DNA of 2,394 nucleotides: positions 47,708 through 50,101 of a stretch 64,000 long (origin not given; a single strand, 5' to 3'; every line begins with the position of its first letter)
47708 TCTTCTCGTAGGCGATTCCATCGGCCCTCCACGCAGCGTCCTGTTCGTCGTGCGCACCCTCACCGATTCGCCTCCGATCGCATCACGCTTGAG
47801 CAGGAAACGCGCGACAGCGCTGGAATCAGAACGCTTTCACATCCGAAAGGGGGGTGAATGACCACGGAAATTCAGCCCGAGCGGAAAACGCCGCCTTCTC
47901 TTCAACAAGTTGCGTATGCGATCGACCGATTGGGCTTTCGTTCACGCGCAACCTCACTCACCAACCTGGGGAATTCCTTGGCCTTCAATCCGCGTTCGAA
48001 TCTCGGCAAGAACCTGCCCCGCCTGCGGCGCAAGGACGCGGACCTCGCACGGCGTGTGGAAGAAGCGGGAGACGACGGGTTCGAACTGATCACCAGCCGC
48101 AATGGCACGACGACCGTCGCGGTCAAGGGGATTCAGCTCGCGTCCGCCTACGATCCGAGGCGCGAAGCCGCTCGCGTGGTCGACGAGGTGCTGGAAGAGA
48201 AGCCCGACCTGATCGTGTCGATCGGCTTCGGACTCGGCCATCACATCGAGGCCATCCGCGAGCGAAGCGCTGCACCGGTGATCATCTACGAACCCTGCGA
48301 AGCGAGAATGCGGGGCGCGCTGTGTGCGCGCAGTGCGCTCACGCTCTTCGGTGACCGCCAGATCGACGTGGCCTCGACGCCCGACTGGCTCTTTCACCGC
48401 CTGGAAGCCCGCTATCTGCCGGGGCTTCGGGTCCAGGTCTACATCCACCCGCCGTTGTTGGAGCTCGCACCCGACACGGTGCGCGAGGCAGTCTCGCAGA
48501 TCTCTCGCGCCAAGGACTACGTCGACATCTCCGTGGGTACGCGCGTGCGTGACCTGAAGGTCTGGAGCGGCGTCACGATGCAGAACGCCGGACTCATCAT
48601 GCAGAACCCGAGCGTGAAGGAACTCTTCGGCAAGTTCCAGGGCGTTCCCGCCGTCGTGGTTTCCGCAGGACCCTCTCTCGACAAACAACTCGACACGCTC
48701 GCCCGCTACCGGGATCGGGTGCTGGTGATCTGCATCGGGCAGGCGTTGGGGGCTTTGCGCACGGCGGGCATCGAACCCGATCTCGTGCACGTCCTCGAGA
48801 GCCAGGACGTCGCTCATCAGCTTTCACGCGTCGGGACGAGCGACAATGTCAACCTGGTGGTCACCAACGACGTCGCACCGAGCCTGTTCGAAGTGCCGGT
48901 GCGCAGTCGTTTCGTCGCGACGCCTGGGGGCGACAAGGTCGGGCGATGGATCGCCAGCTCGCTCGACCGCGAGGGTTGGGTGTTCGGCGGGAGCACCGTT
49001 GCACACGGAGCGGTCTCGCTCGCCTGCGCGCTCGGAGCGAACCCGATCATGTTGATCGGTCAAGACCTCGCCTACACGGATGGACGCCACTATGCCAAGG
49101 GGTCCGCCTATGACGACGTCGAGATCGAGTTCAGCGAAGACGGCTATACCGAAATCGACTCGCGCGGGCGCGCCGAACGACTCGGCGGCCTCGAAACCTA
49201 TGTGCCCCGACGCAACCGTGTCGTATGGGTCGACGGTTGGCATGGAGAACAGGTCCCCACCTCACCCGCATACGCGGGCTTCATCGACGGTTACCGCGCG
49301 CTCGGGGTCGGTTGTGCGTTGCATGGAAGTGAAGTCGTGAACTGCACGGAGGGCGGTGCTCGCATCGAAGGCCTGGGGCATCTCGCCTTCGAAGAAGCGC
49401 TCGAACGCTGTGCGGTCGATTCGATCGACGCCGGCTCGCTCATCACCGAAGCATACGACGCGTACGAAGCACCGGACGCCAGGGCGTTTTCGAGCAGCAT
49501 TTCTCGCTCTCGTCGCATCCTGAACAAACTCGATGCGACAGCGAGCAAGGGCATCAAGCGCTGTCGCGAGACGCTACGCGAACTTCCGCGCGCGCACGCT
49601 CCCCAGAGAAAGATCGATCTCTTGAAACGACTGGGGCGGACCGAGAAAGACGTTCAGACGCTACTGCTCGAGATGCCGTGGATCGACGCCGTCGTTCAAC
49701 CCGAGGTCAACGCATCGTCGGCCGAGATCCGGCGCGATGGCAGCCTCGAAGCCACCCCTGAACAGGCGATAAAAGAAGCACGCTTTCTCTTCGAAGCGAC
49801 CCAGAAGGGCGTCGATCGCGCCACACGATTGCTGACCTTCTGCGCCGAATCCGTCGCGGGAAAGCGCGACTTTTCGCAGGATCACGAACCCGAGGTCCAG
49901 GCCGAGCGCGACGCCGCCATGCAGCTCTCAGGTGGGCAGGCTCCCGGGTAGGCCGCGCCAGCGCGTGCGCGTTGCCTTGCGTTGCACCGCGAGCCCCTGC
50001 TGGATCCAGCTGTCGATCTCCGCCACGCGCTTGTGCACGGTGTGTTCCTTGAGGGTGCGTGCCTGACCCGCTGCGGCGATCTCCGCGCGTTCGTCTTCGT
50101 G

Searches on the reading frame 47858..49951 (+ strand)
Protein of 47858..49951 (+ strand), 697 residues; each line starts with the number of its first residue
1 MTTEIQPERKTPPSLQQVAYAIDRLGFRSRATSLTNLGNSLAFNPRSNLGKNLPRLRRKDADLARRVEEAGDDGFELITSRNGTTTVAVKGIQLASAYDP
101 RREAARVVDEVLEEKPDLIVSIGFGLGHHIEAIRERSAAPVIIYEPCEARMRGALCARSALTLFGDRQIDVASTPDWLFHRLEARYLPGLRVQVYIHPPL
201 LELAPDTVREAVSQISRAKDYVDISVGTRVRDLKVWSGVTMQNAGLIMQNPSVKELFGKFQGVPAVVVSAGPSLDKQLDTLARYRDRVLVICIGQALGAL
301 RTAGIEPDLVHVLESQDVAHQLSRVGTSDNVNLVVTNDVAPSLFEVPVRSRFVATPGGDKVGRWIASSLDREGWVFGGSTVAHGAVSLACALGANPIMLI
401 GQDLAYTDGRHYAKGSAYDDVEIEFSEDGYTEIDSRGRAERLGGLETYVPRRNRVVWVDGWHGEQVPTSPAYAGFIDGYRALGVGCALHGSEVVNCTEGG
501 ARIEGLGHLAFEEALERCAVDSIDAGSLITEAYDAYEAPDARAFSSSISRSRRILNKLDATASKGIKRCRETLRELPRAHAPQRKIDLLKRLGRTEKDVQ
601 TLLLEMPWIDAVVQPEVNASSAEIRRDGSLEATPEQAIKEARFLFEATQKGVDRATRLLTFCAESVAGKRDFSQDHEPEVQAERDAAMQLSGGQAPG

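Call 86: find_encoding_contigs(protein=window:47858-49951:+, flank=10000, max_places=1)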
Protein window:47858-49951:+ (697 aa): 3 contigs read that carry it; 1 place shown.
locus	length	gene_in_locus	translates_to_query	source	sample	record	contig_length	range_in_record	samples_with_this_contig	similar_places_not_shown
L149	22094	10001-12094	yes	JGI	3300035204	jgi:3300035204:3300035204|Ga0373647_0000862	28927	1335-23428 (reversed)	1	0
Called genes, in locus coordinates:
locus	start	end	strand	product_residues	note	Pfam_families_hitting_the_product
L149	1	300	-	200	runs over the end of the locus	PF01209:Ubie_methyltran (weak), PF13489:Methyltransf_23 (weak), PF13649:Methyltransf_25, PF13847:Methyltransf_31, PF08241:Methyltransf_11, PF08242:Methyltransf_12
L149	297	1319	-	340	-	PF02779:Transket_pyr, PF02780:Transketolase_C, PF17147:PFOR_II (weak)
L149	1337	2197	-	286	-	PF13292:DXP_synthase_N (weak), PF00456:Transketolase_N, PF00676:E1_dh (weak)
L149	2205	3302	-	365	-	PF01636:APH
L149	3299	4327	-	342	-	PF01073:3Beta_HSD, PF01370:Epimerase, PF02719:Polysacc_synt_2 (weak), PF04321:RmlD_sub_bind, PF05368:NmrA (faint), PF13460:NAD_binding_10, PF16363:GDP_Man_Dehyd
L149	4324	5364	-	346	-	PF21570:ArgZ-like_C_2nd (weak)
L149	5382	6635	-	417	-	PF01467:CTP_transf_like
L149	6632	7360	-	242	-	PF13580:SIS_2, PF01380:SIS (weak)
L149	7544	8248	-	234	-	PF13489:Methyltransf_23, PF13847:Methyltransf_31 (weak), PF08241:Methyltransf_11, PF08242:Methyltransf_12, PF13649:Methyltransf_25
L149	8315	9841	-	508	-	PF01370:Epimerase, PF04321:RmlD_sub_bind, PF16363:GDP_Man_Dehyd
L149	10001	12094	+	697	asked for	PF01973:MptE-like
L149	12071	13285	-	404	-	PF13524:Glyco_trans_1_2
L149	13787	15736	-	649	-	PF01370:Epimerase, PF21360:PylC-like_N, PF02655:ATP-grasp_3, PF15632:ATPgrasp_Ter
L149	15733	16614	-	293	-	PF03102:NeuB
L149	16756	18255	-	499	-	PF00361:Proton_antipo_M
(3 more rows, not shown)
